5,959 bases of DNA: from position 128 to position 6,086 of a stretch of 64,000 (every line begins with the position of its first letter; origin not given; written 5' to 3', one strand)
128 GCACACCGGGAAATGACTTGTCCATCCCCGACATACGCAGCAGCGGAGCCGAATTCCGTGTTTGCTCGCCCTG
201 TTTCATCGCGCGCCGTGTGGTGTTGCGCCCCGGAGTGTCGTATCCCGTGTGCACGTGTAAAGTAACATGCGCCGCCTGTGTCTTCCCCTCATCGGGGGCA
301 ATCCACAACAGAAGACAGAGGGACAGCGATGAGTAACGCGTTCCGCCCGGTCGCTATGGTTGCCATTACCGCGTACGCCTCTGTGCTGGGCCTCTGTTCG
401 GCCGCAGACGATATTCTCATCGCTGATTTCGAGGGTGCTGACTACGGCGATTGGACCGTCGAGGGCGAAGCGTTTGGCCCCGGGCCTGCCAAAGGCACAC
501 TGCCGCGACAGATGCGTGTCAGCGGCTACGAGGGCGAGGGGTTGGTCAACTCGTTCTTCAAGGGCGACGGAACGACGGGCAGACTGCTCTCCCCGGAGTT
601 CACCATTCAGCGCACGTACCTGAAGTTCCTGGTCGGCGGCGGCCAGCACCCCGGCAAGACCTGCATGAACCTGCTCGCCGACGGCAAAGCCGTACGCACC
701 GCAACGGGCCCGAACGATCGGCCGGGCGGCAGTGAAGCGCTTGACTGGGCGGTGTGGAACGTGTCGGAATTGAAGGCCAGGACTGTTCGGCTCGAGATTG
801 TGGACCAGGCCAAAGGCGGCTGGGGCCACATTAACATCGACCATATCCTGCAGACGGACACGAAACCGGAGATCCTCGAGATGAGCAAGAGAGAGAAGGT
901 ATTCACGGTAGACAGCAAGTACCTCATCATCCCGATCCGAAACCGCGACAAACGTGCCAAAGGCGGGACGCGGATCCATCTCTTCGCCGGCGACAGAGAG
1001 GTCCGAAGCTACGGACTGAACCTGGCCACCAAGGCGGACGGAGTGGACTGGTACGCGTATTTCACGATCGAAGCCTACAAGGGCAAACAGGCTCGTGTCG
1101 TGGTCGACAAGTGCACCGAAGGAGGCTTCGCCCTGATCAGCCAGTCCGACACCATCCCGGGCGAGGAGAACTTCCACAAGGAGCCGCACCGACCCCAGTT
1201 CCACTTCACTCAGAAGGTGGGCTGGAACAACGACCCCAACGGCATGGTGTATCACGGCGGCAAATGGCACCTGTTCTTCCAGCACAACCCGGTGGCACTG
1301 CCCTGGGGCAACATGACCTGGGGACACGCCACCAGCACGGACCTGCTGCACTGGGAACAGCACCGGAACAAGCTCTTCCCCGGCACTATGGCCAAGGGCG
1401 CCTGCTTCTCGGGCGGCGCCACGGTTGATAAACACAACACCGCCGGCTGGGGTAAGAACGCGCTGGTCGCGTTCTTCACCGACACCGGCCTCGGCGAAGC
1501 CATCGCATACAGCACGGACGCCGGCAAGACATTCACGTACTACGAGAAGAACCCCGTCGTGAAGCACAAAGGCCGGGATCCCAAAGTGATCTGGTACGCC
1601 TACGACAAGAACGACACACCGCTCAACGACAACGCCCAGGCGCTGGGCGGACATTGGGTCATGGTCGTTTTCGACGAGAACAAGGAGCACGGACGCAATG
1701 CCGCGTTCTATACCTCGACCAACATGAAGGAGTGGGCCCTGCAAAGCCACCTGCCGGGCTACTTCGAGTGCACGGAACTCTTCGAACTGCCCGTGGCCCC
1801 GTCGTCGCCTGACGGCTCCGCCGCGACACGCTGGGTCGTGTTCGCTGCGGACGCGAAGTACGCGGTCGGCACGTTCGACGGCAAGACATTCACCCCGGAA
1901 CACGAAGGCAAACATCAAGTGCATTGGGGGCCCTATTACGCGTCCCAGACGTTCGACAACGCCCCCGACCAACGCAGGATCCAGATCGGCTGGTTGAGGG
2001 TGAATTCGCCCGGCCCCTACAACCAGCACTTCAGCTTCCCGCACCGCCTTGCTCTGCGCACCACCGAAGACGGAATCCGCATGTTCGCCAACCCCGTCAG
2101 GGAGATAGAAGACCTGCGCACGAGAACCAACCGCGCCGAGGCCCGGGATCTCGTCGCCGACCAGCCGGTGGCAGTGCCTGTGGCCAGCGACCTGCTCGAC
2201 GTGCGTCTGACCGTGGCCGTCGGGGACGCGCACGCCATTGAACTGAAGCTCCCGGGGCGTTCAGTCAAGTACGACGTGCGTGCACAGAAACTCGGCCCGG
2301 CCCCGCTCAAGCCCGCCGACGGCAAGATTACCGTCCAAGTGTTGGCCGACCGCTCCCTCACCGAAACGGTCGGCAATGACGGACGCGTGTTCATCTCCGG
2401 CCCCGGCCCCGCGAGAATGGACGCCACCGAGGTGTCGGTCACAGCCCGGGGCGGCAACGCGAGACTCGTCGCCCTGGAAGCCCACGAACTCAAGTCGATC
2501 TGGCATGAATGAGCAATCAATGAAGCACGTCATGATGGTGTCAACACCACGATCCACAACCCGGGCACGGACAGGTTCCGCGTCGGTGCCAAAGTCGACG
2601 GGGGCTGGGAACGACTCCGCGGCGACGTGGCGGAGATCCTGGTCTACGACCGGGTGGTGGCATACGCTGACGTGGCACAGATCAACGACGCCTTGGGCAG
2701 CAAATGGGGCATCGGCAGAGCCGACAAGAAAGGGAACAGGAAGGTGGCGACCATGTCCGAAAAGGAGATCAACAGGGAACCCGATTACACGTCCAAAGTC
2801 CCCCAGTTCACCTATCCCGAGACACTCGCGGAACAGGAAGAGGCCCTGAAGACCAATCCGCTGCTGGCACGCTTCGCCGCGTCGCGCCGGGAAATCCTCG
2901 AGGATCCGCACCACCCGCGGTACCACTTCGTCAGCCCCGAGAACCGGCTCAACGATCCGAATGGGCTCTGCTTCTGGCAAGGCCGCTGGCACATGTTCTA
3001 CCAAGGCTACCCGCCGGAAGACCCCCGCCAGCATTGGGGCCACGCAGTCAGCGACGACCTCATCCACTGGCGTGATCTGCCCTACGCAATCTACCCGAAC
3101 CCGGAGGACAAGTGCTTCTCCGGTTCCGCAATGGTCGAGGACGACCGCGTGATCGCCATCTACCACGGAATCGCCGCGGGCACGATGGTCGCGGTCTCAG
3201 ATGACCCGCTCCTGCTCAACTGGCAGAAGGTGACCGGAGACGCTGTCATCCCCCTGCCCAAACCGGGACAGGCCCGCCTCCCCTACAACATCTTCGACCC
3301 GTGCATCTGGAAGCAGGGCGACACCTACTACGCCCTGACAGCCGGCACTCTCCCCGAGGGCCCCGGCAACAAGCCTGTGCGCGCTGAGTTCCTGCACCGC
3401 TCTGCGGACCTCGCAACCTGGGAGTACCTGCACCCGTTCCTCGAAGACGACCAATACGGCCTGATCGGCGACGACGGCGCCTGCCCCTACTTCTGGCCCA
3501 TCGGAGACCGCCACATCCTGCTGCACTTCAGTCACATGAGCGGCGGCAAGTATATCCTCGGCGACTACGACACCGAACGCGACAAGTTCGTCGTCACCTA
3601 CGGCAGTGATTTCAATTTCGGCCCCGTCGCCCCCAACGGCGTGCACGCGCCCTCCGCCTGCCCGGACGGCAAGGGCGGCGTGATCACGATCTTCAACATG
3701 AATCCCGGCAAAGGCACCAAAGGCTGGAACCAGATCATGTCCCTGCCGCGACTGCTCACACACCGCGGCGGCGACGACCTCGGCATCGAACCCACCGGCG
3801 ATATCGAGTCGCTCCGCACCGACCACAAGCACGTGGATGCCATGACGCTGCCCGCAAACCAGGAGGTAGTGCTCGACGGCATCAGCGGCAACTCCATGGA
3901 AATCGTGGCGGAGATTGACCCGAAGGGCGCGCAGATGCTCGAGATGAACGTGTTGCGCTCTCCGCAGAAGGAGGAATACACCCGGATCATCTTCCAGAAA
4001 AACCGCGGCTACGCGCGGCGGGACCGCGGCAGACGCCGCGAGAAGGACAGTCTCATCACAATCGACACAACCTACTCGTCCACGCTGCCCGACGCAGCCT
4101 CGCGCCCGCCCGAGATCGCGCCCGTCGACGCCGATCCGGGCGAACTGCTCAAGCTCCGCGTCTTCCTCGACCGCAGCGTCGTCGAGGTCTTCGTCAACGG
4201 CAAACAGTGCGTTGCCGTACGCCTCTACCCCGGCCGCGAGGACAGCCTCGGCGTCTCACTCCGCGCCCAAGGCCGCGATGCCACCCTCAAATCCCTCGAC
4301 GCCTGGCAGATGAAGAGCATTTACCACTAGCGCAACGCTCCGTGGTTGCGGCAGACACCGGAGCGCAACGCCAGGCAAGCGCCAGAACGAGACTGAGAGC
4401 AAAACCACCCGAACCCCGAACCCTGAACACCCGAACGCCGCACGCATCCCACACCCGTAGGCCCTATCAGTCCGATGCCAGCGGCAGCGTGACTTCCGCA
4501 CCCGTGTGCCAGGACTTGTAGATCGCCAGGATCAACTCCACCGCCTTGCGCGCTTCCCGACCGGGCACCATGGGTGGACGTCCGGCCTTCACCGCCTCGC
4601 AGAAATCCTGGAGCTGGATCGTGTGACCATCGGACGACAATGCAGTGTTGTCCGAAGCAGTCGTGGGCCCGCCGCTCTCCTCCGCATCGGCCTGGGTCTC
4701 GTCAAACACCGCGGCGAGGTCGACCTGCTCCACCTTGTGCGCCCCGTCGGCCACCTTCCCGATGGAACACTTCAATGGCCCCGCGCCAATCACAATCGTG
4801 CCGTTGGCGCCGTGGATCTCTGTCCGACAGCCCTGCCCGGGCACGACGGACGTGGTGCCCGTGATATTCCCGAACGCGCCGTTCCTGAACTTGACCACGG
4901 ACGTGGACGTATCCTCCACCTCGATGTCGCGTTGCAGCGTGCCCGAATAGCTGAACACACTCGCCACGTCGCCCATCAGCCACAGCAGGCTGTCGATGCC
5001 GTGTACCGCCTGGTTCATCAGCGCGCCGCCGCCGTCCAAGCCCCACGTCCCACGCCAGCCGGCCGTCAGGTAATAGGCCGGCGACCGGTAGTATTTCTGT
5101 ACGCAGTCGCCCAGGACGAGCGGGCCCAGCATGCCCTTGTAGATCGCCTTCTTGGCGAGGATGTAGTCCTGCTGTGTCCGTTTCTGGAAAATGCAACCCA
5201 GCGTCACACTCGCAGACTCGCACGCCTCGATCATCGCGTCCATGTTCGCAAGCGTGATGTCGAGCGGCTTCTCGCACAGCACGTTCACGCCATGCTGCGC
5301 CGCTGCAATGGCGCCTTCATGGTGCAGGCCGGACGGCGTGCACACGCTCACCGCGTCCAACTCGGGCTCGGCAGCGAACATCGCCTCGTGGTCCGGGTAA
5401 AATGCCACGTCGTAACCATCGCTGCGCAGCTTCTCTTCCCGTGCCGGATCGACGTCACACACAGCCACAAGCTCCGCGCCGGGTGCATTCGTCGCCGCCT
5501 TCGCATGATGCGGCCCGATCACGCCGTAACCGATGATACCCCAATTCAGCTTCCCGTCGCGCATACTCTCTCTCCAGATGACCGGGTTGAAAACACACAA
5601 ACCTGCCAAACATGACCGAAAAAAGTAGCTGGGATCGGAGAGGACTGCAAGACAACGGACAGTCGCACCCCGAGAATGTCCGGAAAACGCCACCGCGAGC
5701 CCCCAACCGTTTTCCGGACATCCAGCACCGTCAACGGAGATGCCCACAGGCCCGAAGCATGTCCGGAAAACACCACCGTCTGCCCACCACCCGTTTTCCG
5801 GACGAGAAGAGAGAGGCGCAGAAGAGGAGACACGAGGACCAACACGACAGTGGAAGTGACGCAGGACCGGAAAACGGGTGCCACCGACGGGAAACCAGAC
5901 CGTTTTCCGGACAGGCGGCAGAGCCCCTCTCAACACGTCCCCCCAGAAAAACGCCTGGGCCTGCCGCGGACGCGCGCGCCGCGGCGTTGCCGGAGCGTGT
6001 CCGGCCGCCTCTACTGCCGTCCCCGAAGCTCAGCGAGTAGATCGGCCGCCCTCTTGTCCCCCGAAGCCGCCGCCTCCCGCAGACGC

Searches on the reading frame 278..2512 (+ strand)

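Call 53: search_protein_families(library=pfam, proteins=[window:278-2512:+], max_evalue=0.0001)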
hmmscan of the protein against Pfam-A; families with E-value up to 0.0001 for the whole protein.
window:278-2512:+ (744 aa): 1 family
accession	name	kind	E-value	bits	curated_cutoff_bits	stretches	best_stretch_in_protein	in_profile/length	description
PF00251.26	Glyco_hydro_32N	-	3.3e-52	178.4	22.1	1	309-595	1-298/307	Glycosyl hydrolases family 32 N-terminal domain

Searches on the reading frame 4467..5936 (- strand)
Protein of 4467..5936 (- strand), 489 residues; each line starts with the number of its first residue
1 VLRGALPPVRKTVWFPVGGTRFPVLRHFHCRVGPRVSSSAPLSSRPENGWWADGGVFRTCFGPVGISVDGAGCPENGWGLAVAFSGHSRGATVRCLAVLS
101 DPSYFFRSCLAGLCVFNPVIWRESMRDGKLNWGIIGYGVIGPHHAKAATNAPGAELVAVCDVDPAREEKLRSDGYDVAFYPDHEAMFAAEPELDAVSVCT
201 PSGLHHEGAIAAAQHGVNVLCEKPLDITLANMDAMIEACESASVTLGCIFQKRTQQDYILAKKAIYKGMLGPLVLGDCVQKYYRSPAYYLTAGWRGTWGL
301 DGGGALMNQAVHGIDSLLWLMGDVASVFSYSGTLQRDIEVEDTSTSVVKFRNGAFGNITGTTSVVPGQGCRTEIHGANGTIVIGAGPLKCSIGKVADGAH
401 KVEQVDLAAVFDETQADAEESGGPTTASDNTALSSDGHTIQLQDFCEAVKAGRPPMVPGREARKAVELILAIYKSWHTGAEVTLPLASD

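Call 53: search_protein_families(library=pfam, proteins=[window:4467-5936:-], max_evalue=0.0001)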
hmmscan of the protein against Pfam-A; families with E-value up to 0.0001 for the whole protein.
window:4467-5936:- (489 aa): 3 families
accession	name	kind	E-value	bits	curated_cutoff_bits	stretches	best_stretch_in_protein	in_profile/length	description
PF01408.29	GFO_IDH_MocA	-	1.8e-29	103.3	24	1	130-247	1-117/120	Oxidoreductase family, NAD-binding Rossmann fold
PF22725.1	GFO_IDH_MocA_C3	-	2.1e-25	89.6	27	1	260-382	3-124/124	GFO/IDH/MocA C-terminal domain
PF02894.22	GFO_IDH_MocA_C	-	4.7e-25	89.1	22.9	1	262-484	1-218/218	Oxidoreductase family, C-terminal alpha/beta domain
